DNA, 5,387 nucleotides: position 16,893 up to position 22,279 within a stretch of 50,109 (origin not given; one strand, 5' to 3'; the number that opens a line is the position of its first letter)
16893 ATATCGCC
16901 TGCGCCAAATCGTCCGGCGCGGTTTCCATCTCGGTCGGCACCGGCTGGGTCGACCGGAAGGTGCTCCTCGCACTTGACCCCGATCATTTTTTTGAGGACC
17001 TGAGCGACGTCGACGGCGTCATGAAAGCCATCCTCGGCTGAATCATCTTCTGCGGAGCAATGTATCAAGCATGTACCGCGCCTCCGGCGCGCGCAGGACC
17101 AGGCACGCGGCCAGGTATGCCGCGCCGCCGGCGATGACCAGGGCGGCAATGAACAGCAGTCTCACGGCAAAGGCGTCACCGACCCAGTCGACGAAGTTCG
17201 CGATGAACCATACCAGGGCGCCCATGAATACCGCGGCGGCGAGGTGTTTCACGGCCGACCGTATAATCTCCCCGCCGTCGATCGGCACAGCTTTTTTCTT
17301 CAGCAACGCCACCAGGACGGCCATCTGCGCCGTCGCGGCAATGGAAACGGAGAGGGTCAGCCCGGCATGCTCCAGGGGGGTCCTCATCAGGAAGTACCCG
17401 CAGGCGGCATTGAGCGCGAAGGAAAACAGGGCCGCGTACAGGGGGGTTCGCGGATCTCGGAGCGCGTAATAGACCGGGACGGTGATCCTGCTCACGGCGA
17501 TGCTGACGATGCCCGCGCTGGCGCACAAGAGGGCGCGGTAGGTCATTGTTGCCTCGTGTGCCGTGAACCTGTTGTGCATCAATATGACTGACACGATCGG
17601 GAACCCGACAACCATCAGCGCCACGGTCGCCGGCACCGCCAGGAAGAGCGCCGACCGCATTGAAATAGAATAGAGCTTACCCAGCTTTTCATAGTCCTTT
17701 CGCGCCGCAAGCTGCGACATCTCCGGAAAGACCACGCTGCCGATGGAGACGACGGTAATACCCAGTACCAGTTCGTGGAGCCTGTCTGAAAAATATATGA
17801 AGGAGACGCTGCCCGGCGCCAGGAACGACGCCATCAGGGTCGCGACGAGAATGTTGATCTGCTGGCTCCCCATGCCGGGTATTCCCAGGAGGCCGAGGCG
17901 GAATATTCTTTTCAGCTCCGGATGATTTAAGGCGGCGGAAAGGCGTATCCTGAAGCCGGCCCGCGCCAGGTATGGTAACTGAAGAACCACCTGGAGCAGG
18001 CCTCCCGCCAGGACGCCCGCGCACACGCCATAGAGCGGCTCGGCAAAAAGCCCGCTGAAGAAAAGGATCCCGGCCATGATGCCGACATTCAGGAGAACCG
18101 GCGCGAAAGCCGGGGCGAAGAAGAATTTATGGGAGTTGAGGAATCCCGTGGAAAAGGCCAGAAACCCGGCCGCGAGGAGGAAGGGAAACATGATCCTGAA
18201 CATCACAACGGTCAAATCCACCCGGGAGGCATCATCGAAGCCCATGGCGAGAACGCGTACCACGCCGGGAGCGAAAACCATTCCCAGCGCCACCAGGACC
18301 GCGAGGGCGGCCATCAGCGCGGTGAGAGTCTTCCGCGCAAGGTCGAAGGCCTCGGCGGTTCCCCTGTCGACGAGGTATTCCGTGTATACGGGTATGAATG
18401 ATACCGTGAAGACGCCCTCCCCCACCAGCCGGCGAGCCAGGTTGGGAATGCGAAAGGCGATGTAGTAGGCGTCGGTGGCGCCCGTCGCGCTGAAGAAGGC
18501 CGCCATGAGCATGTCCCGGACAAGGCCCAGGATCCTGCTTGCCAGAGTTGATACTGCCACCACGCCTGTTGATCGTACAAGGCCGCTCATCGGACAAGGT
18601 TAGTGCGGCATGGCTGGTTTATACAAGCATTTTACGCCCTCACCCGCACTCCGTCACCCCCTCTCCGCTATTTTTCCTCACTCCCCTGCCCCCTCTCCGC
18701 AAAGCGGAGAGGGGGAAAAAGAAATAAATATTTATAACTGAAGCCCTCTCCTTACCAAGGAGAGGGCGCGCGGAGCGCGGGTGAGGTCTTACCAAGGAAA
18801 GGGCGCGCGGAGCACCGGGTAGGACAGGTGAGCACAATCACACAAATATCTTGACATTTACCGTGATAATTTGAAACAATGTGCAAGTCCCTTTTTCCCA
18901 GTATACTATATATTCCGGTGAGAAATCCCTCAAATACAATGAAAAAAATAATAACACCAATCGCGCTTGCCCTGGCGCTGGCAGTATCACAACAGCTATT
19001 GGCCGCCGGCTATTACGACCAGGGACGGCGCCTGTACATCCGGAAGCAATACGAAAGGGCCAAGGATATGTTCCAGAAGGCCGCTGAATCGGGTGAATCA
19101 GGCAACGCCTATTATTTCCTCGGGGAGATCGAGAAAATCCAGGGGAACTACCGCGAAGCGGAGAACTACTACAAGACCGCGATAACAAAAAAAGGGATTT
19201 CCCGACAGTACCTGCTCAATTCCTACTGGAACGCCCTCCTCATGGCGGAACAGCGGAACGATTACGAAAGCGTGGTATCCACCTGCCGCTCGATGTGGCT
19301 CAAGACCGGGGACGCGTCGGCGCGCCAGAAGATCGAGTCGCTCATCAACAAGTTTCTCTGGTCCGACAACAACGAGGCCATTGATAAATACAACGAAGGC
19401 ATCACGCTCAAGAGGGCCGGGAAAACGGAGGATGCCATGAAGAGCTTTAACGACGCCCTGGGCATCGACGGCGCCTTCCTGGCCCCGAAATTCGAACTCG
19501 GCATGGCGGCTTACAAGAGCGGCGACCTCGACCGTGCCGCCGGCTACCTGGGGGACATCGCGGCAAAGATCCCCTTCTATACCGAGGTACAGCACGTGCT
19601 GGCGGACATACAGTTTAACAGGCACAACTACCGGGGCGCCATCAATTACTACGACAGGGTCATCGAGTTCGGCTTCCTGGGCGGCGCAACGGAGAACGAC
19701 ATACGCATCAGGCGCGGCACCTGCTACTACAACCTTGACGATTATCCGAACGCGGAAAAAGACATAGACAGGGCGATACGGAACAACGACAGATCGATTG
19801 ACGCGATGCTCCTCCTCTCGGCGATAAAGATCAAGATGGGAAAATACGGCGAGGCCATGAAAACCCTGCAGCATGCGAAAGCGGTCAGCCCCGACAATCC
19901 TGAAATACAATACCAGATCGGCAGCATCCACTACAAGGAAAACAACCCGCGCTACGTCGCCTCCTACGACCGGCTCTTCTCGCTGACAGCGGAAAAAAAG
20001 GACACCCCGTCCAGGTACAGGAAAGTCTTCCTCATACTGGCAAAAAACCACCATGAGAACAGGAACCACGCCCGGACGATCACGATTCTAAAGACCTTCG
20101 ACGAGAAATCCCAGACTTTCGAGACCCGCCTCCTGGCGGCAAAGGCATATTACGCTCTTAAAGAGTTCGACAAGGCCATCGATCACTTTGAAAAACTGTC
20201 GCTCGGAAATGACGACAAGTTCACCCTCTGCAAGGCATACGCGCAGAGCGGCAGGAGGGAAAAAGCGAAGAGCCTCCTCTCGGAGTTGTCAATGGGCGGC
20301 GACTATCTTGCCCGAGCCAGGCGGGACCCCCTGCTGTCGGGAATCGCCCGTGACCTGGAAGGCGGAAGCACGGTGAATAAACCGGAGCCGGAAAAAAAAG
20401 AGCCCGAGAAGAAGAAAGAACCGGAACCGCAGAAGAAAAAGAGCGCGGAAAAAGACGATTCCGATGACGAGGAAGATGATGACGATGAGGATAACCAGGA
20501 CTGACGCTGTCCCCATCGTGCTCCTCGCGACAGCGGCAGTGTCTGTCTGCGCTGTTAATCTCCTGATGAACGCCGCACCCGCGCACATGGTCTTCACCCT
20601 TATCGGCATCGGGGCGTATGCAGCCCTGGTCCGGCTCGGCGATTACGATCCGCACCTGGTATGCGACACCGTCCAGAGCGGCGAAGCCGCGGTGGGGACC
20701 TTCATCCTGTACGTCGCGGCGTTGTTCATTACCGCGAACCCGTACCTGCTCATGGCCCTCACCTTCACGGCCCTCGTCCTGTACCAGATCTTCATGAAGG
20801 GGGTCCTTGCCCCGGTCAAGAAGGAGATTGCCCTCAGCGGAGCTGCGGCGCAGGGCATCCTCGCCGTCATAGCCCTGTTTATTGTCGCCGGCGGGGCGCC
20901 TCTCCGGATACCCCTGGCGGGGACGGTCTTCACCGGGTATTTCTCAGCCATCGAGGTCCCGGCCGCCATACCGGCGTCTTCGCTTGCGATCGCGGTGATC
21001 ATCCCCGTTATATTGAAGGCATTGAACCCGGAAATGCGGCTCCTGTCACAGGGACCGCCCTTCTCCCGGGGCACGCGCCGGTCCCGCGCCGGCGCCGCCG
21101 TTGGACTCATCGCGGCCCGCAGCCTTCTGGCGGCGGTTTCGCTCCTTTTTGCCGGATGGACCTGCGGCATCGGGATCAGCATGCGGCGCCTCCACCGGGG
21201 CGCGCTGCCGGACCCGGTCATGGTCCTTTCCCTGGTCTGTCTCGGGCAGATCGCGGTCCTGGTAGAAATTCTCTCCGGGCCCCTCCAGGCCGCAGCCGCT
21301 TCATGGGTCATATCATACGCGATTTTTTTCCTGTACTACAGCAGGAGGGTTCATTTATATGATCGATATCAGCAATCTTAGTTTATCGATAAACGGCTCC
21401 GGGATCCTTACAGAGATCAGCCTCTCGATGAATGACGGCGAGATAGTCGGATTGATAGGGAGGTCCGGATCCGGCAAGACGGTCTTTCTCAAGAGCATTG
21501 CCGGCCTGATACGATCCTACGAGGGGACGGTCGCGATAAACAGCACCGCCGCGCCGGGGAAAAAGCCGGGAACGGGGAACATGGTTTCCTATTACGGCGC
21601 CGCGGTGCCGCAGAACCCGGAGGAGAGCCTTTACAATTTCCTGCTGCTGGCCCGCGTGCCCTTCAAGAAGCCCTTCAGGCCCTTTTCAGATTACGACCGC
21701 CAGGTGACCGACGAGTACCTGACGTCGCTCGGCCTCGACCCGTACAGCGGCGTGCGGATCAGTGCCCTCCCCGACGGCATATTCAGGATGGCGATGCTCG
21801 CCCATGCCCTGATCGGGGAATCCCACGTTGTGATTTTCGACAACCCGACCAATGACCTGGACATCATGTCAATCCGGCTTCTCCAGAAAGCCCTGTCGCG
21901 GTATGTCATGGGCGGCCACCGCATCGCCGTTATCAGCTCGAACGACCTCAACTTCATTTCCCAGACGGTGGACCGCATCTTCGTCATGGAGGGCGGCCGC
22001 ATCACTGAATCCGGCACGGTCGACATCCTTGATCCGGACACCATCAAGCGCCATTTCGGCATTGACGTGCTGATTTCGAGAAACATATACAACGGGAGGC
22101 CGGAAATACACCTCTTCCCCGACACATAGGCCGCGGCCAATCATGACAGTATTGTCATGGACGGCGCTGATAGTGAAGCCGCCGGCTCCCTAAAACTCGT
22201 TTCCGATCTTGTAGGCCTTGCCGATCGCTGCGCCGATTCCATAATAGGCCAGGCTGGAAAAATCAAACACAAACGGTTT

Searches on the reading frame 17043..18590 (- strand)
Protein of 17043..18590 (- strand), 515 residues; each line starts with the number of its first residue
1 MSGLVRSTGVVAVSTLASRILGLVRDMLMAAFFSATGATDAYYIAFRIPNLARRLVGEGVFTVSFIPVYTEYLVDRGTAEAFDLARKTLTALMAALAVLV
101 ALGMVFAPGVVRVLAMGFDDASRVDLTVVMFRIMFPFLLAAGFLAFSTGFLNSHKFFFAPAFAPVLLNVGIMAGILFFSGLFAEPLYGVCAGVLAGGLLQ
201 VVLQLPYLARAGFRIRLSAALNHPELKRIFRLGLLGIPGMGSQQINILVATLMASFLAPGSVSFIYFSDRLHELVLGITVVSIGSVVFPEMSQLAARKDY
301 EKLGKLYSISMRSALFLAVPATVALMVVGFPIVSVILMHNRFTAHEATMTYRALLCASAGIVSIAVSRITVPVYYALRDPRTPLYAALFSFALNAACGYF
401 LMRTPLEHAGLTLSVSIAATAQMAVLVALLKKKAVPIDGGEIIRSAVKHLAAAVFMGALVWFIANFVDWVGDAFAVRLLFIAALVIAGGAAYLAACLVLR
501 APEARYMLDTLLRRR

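Call 45: search_protein_families(library=pfam, proteins=[window:17043-18590:-], max_evalue=0.00001)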
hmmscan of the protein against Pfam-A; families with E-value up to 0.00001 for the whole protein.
window:17043-18590:- (515 aa): 1 family
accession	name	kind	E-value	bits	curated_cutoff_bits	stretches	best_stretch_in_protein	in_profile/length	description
PF03023.19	MurJ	-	4.8e-105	352.2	27.4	1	29-473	1-444/451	Lipid II flippase MurJ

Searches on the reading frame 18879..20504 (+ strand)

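Call 45: search_protein_families(library=pfam, proteins=[window:18879-20504:+], max_evalue=0.00001)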
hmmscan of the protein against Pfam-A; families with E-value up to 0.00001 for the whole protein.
window:18879-20504:+ (541 aa): 13 families
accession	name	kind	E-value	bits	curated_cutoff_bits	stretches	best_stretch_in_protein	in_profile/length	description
PF07719.23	TPR_2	-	1.7e-30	103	27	0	76-102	2-28/34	Tetratricopeptide repeat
PF14559.12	TPR_19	-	8e-24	84.2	25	0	180-244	4-68/68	Tetratricopeptide repeat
PF00515.34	TPR_1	-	2.2e-21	75.1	27.8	0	277-303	5-31/34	Tetratricopeptide repeat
PF12895.13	ANAPC3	-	1.8e-19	70.2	27.2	2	376-439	19-81/82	Anaphase-promoting complex, cyclosome, subunit 3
PF13181.12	TPR_8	-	1.6e-17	62.5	25.7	0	77-102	3-28/34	Tetratricopeptide repeat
PF13432.12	TPR_16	-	1.9e-17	63.8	32.7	0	46-103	1-59/65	Tetratricopeptide repeat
PF13424.12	TPR_12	-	7.2e-17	61.8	30.1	0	40-102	8-72/77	Tetratricopeptide repeat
PF13428.12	TPR_14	-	1.1e-16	60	23.5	0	415-455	2-42/44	Tetratricopeptide repeat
PF13174.12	TPR_6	-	1.3e-12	47.9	26.3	0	417-440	3-26/33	Tetratricopeptide repeat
PF13414.12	TPR_11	-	2.1e-09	37.4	26.8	1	319-353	6-40/42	TPR repeat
PF23914.1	TPR_CcmH_CycH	-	5.5e-09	36.5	42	0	181-262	64-148/158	Cytochrome c-type biogenesis protein H TPR domain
PF13374.12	TPR_10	-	3.2e-07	30.6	27.5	0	81-103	8-30/42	Tetratricopeptide repeat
PF25064.1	ARM_TT21_5th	-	2.1e-06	28.4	27.8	0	122-193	28-98/117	TT21 fifth ARM repeats domain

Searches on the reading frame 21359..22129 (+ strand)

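Call 45: search_protein_families(library=pfam, proteins=[window:21359-22129:+], max_evalue=0.00001)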
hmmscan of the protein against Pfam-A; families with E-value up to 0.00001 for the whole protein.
window:21359-22129:+ (256 aa): 1 family
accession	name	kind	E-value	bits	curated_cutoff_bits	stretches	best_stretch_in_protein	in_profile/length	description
PF00005.33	ABC_tran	-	1.3e-18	68.3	25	1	17-165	1-137/137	ABC transporter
